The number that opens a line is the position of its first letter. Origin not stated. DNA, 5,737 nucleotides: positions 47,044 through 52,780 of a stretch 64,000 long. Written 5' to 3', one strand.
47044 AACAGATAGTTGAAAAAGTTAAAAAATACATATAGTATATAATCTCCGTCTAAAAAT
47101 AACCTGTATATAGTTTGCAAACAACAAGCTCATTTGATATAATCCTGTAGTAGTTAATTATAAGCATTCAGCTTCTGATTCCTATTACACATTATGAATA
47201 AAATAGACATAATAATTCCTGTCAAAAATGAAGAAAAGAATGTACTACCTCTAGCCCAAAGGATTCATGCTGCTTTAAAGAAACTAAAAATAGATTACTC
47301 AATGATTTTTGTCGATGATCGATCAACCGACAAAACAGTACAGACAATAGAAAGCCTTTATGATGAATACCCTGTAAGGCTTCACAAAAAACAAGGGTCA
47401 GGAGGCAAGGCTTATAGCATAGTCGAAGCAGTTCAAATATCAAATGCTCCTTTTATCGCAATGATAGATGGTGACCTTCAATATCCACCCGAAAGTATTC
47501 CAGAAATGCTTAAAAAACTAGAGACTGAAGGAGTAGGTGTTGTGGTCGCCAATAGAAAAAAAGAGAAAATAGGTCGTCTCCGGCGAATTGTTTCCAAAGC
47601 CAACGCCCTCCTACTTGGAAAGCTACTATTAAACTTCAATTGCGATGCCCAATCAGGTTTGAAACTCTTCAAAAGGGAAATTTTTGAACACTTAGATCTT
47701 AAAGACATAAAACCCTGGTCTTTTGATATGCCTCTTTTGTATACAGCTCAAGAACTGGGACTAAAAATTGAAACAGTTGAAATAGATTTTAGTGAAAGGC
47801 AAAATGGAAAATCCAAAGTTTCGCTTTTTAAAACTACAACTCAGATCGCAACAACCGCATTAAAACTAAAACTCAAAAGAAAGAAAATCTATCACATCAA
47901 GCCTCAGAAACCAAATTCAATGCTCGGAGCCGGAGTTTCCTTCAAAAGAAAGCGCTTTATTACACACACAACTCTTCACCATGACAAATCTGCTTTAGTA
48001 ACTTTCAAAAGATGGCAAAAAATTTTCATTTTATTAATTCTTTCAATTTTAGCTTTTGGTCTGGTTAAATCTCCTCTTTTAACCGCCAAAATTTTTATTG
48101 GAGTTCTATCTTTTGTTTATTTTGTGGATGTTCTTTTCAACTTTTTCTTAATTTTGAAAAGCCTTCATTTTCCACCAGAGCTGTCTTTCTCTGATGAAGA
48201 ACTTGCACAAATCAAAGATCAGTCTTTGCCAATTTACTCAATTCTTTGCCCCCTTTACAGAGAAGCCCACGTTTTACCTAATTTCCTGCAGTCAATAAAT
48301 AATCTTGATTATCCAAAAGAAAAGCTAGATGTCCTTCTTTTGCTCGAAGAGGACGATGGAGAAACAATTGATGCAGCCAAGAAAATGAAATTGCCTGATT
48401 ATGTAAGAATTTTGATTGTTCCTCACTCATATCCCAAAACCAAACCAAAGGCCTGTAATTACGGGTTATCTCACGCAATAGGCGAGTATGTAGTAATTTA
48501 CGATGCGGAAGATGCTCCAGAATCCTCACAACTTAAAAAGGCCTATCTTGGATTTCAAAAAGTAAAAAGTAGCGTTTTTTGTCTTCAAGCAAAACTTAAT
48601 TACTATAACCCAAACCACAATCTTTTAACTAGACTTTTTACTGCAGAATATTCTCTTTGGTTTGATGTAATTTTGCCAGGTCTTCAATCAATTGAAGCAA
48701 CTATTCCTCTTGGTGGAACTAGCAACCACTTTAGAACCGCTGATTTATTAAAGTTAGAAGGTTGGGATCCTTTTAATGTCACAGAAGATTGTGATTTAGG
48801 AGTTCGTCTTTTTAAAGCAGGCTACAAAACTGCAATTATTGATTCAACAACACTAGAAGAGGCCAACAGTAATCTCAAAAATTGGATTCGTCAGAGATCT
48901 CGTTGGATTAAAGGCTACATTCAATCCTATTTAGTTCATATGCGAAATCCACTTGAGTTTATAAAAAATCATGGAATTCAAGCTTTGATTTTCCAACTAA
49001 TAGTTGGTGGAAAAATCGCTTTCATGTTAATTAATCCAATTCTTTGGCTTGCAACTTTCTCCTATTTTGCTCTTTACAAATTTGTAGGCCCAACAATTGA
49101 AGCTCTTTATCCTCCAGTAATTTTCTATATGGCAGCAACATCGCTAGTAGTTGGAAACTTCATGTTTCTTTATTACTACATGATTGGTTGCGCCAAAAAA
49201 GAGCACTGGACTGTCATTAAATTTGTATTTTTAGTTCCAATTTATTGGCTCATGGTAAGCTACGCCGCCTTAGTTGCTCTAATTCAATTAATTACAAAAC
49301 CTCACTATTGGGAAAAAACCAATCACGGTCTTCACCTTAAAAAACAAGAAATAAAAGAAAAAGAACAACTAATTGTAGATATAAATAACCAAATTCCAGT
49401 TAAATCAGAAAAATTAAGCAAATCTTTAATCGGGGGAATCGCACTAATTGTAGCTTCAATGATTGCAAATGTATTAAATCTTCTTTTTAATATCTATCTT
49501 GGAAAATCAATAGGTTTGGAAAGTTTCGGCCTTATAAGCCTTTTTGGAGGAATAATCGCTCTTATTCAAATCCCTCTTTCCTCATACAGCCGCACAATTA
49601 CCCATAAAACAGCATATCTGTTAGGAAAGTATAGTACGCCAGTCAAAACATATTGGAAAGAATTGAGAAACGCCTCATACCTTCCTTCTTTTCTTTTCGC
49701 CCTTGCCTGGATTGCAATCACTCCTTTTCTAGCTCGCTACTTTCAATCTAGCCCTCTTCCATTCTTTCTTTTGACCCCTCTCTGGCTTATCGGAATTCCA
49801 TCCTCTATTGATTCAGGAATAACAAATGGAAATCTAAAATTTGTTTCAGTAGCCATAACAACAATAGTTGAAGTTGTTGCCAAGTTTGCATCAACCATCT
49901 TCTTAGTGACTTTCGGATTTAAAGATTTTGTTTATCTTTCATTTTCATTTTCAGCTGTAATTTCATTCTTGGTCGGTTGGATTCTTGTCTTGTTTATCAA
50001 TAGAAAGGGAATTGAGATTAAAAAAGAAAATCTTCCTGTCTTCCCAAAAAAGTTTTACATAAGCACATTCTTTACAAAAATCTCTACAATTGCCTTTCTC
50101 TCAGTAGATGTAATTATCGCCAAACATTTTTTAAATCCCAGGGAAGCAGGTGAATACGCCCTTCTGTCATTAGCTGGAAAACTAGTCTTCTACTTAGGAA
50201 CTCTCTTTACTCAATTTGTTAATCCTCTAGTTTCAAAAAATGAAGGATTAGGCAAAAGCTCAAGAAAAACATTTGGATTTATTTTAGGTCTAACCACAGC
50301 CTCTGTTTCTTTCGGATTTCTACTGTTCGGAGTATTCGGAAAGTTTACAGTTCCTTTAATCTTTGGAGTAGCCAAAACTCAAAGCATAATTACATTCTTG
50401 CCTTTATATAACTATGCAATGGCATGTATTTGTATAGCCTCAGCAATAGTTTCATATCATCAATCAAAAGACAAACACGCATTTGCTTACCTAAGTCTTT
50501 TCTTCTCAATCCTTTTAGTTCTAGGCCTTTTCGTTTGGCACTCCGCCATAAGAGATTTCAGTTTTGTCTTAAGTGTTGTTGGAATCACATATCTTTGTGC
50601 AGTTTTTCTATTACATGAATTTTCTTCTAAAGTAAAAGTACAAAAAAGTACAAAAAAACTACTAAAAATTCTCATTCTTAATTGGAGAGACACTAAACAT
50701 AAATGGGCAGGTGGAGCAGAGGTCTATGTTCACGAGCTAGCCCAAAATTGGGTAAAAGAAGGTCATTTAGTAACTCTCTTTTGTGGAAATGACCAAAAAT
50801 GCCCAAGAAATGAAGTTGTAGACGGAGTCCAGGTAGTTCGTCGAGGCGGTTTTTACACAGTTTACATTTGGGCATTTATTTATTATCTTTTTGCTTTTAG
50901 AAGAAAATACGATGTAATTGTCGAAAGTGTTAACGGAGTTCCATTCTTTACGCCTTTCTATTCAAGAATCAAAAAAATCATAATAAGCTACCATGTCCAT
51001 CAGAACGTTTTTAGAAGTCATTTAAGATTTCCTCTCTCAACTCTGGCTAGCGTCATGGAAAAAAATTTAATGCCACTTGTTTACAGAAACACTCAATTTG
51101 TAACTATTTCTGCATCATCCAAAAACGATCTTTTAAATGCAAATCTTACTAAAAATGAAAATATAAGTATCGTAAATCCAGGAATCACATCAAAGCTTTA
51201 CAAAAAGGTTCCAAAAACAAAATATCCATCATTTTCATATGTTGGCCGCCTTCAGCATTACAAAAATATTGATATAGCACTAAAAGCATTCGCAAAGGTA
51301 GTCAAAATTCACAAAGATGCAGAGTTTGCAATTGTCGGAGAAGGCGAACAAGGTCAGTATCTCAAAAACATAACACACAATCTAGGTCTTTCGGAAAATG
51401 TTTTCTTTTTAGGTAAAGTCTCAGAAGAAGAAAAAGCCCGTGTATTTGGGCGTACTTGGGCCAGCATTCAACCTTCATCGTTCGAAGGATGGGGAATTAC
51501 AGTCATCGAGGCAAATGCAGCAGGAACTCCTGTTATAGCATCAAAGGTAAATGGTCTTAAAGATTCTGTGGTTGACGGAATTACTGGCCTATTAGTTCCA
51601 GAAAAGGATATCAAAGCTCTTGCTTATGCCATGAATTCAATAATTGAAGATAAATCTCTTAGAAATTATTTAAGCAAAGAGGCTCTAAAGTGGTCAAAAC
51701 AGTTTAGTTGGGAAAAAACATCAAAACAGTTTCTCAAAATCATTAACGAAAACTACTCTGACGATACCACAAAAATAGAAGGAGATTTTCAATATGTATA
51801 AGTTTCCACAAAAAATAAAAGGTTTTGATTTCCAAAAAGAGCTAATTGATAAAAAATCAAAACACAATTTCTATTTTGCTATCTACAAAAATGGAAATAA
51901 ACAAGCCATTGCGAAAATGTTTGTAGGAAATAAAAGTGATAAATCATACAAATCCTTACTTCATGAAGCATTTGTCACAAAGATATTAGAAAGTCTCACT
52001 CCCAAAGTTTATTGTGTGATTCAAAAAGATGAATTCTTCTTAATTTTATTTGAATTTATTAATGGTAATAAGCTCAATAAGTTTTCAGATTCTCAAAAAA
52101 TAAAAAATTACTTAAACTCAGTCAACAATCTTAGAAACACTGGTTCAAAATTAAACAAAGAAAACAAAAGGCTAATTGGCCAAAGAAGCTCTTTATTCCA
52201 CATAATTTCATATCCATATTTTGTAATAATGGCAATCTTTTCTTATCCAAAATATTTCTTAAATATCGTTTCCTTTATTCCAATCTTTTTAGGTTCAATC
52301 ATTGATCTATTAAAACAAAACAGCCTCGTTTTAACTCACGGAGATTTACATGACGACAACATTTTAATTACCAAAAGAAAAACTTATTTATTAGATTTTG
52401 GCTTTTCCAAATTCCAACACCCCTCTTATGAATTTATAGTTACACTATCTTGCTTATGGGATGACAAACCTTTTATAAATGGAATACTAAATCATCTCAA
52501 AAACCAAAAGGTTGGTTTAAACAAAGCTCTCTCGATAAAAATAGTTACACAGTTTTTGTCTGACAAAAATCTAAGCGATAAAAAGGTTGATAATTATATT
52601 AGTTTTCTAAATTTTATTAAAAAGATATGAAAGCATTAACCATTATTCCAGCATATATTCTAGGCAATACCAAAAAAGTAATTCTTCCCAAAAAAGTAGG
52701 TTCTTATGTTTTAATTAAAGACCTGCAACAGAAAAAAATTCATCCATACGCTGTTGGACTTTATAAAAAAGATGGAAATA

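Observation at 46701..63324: A 16-kb co-directional glycan operon behind one strong promoter, immediately downstream of an orphan receiver-only response regulator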

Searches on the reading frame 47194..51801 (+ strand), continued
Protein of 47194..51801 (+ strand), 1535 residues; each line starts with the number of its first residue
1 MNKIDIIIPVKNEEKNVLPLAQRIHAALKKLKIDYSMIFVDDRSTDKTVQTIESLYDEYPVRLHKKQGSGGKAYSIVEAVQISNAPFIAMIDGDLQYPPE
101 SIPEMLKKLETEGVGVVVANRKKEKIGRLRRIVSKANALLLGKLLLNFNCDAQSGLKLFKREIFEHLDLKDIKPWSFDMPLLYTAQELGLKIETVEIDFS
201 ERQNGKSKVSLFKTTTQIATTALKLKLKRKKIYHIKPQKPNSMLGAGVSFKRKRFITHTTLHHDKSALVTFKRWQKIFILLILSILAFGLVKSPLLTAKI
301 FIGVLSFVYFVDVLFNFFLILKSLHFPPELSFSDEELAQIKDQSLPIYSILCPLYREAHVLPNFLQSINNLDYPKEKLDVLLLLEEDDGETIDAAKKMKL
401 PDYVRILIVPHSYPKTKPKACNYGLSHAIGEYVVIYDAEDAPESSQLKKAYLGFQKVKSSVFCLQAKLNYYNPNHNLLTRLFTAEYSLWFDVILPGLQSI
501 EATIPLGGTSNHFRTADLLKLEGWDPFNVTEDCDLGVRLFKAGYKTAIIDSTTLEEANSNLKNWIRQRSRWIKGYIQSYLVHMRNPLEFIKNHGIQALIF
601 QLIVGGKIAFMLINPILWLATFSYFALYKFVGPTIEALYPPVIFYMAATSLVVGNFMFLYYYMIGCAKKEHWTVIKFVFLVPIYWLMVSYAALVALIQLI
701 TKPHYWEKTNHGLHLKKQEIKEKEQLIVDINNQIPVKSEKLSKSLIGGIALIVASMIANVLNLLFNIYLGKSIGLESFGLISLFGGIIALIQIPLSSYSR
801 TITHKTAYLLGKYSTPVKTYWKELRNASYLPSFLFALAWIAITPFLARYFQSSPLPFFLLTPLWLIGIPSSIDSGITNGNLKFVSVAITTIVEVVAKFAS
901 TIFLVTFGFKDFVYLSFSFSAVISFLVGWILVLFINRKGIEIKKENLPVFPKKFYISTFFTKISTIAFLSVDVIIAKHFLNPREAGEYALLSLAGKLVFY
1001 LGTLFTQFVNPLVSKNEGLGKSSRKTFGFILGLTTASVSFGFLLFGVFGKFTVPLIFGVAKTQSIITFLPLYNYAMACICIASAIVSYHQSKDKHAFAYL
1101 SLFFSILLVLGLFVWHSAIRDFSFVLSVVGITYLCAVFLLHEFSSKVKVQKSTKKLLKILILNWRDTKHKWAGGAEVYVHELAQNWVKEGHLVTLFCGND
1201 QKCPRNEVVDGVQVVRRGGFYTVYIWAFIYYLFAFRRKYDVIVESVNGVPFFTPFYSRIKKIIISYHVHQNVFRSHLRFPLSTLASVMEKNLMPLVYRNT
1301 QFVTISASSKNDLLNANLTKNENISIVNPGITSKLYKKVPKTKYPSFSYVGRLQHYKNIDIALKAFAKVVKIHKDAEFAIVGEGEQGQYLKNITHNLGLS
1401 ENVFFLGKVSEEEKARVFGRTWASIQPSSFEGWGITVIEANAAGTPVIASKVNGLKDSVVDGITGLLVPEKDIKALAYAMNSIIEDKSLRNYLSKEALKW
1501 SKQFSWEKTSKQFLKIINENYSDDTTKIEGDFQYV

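Call 69: search_protein_families(library=pfam, proteins=[L019:14726-15376:+, L019:15431-16387:+, L019:16394-17416:+, L019:17420-18667:+, L019:18669-19190:+, L019:19283-20476:+, L019:20476-21045:+, L025:17490-18338:+, L025:18975-20261:+, L015:4354-5487:+], max_evalue=0.00001)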
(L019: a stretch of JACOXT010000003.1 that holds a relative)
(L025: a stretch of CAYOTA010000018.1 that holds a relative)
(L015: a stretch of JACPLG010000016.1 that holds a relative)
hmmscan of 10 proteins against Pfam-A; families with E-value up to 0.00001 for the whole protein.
L019:14726-15376:+ (216 aa): 2 families
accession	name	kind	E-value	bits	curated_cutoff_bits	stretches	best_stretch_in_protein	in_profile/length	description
PF00483.29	NTP_transferase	-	3.1e-19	70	21.2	1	2-201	1-188/245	Nucleotidyl transferase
PF12804.13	NTP_transf_3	-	1.1e-06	29.4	27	1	4-57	2-50/160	MobA-like NTP transferase domain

L019:15431-16387:+ (318 aa): 1 family
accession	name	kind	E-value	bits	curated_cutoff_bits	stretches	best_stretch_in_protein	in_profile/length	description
PF00459.30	Inositol_P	-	6e-50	170.7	27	1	33-296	7-266/271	Inositol monophosphatase family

L019:16394-17416:+ (340 aa): 5 families
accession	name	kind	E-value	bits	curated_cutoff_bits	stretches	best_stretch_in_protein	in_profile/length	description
PF01370.27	Epimerase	-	1.9e-45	155.6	20.9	1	3-236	1-240/240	NAD dependent epimerase/dehydratase family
PF16363.11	GDP_Man_Dehyd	-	5.7e-19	69.2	27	1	4-248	1-262/332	GDP-mannose 4,6 dehydratase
PF04321.23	RmlD_sub_bind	-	6.9e-18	65.1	27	1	1-200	1-178/287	RmlD substrate binding domain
PF01073.25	3Beta_HSD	-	3.4e-14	53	22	1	5-183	2-195/280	3-beta hydroxysteroid dehydrogenase/isomerase family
PF07993.18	NAD_binding_4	-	5e-07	29.6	20.1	0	85-173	104-211/258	Male sterility protein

L019:17420-18667:+ (415 aa): 7 families
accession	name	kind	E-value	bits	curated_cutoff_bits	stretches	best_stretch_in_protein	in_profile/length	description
PF08484.17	Methyltransf_14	-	4.4e-58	196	23.5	1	251-407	1-157/160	C-methyltransferase C-terminal domain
PF08421.16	Methyltransf_13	-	2.8e-23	82.3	31.3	1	10-71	1-62/62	Putative zinc binding domain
PF13489.12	Methyltransf_23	-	2.5e-14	53.8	27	1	99-244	16-161/164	Methyltransferase domain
PF08242.18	Methyltransf_12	-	1.6e-12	48.4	30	1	109-201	1-98/98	Methyltransferase domain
PF08241.18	Methyltransf_11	-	1.1e-09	39.3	21.2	1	110-201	2-93/95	Methyltransferase domain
PF13649.12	Methyltransf_25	-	1.1e-06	29.7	27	1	108-199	1-97/97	Methyltransferase domain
PF13847.12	Methyltransf_31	-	2.1e-06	27.9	27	1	162-216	66-123/145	Methyltransferase domain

L019:18669-19190:+ (173 aa): 2 families
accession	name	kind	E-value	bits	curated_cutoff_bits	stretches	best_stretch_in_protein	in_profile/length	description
PF00908.23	dTDP_sugar_isom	-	4.8e-48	163.5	27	1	5-172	1-166/168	dTDP-4-dehydrorhamnose 3,5-epimerase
PF05523.17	FdtA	-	6e-07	29.8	23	1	12-136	4-114/131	WxcM-like, C-terminal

L019:19283-20476:+ (397 aa): 1 family
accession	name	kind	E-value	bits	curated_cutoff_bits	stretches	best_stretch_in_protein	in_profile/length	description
PF21135.2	DRL_cat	-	1.6e-46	158.7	27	1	127-285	1-163/164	Oxidoreductase DRL, catalytic domain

L019:20476-21045:+ (189 aa): 5 families
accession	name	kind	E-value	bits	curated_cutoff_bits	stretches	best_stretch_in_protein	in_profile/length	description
PF08241.18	Methyltransf_11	-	2.8e-14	54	21.2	1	37-115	1-88/95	Methyltransferase domain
PF13847.12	Methyltransf_31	-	6.3e-11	42.6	27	1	31-116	2-103/145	Methyltransferase domain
PF13489.12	Methyltransf_23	-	1.1e-09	38.7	27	1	20-112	10-106/164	Methyltransferase domain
PF13649.12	Methyltransf_25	-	3.2e-09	37.8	27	1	36-114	1-93/97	Methyltransferase domain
PF07021.18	MetW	-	1.9e-07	31.3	21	1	26-119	7-107/193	Methionine biosynthesis protein MetW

L025:17490-18338:+ (282 aa): 0 families

L025:18975-20261:+ (428 aa): 2 families
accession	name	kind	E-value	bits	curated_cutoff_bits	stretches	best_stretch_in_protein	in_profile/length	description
PF21135.2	DRL_cat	-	2.5e-51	174.4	27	1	158-321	1-164/164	Oxidoreductase DRL, catalytic domain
PF01488.26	Shikimate_DH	-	1.6e-06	28.7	24.3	0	18-87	13-79/138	Shikimate / quinate 5-dehydrogenase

L015:4354-5487:+ (377 aa): 3 families
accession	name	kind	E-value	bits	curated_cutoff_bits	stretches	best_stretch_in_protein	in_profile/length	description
PF00534.26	Glycos_transf_1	-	1.2e-22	80.7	26.4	1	193-354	12-171/172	Glycosyl transferases group 1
PF13692.12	Glyco_trans_1_4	-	3.8e-17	63.3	27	1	199-338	4-139/142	Glycosyl transferases group 1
PF13524.12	Glyco_trans_1_2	-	3.7e-11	43.6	25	1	221-368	9-141/144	Glycosyl transferase-like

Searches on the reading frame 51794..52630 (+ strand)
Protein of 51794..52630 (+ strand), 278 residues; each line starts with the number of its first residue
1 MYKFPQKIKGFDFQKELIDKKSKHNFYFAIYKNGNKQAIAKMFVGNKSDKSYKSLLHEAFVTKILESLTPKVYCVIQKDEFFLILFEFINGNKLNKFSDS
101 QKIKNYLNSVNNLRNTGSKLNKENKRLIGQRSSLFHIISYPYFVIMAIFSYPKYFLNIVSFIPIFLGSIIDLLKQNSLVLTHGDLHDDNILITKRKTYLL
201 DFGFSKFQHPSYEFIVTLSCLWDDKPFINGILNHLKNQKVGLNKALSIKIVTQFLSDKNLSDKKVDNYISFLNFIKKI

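Call 4: search_protein_families(library=pfam, proteins=[window:51794-52630:+], max_evalue=0.01)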
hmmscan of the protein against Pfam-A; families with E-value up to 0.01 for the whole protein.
window:51794-52630:+ (278 aa): 5 families
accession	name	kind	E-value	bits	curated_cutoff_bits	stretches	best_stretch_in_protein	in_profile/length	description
PF01636.29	APH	-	5.4e-09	36.6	23.2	1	176-232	166-226/239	Phosphotransferase enzyme family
PF00069.31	Pkinase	-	7.1e-05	22.8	31.7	1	180-213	119-153/263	Protein kinase domain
PF19974.5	TCAD9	-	0.0013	18.5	40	1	180-203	299-322/429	Ternary complex associated domain 9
PF01633.27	Choline_kinase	-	0.0045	16.8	29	0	174-214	158-200/300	Choline/ethanolamine kinase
PF07714.23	PK_Tyr_Ser-Thr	-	0.0047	16.7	23.1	0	33-208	26-152/258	Protein tyrosine and serine/threonine kinase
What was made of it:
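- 51794..52630 (+): Kinase-fold phosphotransferase 1 (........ catalytic loop). APH 36.6 bits, above the 23.2 cut-off, but only the catalytic segment matches (call 4).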

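Call 19: search_protein_families(library=ncbifam, proteins=[window:51794-52627:+], max_evalue=0.01)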
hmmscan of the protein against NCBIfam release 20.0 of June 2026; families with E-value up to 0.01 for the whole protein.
window:51794-52627:+ (278 aa): 8 families
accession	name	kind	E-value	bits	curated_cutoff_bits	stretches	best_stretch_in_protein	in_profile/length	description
TIGR03724.2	arch_bud32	equivalog_domain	6.4e-07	29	125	1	179-209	105-135/193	KEOPS complex kinase/ATPase Bud32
NF011464.0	PRK14879.1-7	equivalog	6.2e-06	26.1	246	1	170-209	116-153/221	Kae1-associated kinase Bud32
NF011463.0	PRK14879.1-4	equivalog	3.4e-05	23.4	188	1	177-211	132-166/237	Kae1-associated kinase Bud32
NF033068.1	APH_3p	equivalog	0.00018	21.1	205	0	174-203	171-201/255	APH(3') family aminoglycoside O-phosphotransferase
NF011462.0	PRK14879.1-3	equivalog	0.00053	19.8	174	1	167-207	92-130/192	Kae1-associated kinase Bud32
NF011461.0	PRK14879.1-2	equivalog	0.0035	17.2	372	0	177-215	118-156/225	Kae1-associated kinase Bud32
NF007174.0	PRK09605.1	equivalog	0.0036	15.8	447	1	167-209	437-477/535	bifunctional N(6)-L-threonylcarbamoyladenine synthase/serine/threonine protein kinase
NF047741.1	antiphage_MADS6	equivalog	0.0087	14.6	460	0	181-213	321-354/612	methylation-associated defense system protein kinase MAD6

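Call 75: search_solved_structures(query=window:51794-52627:+, max_evalue=1)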
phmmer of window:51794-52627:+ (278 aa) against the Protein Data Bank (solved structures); distinct sequences matched with E-value up to 1: 69 (the best 60 are shown).
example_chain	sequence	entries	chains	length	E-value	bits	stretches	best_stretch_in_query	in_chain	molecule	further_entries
5zn4_A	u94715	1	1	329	0.022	17.6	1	168-220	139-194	Casein kinase II subunit alpha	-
3juh_A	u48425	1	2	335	0.058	16.3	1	176-220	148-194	Casein kinase II subunit alpha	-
5zn3_A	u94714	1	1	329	0.078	15.8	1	169-220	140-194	Casein kinase II subunit alpha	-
4md7_E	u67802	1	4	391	0.083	15.7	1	176-220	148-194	Casein kinase II subunit alpha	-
5zn0_A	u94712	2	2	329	0.088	15.7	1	175-220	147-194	Casein kinase II subunit alpha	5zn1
2fsq_A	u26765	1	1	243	0.091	15.6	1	147-221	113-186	Atu0111 protein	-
5omy_A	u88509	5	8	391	0.093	15.6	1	176-220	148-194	Casein kinase II subunit alpha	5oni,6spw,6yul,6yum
6l24_A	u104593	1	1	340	0.097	15.5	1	175-220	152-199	Casein kinase II subunit alpha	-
6tll_A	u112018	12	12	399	0.098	15.5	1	176-220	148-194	Casein kinase II subunit alpha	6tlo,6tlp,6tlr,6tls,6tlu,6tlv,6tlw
4md8_E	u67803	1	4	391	0.099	15.5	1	176-220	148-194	Casein kinase II subunit alpha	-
6l22_A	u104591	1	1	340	0.1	15.5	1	175-220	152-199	Casein kinase II subunit alpha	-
9s8j_A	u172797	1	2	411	0.1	15.4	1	176-220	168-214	Casein kinase II subunit alpha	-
2r7i_A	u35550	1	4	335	0.1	15.4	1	176-220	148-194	Casein kinase II subunit alpha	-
9rfn_A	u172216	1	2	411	0.1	15.4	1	176-220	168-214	Casein kinase II subunit alpha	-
1pjk_A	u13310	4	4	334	0.1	15.4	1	176-220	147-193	Casein kinase II, alpha chain | Casein kinase II subunit alpha, catalytic subunit | Casein kinase II subunit alpha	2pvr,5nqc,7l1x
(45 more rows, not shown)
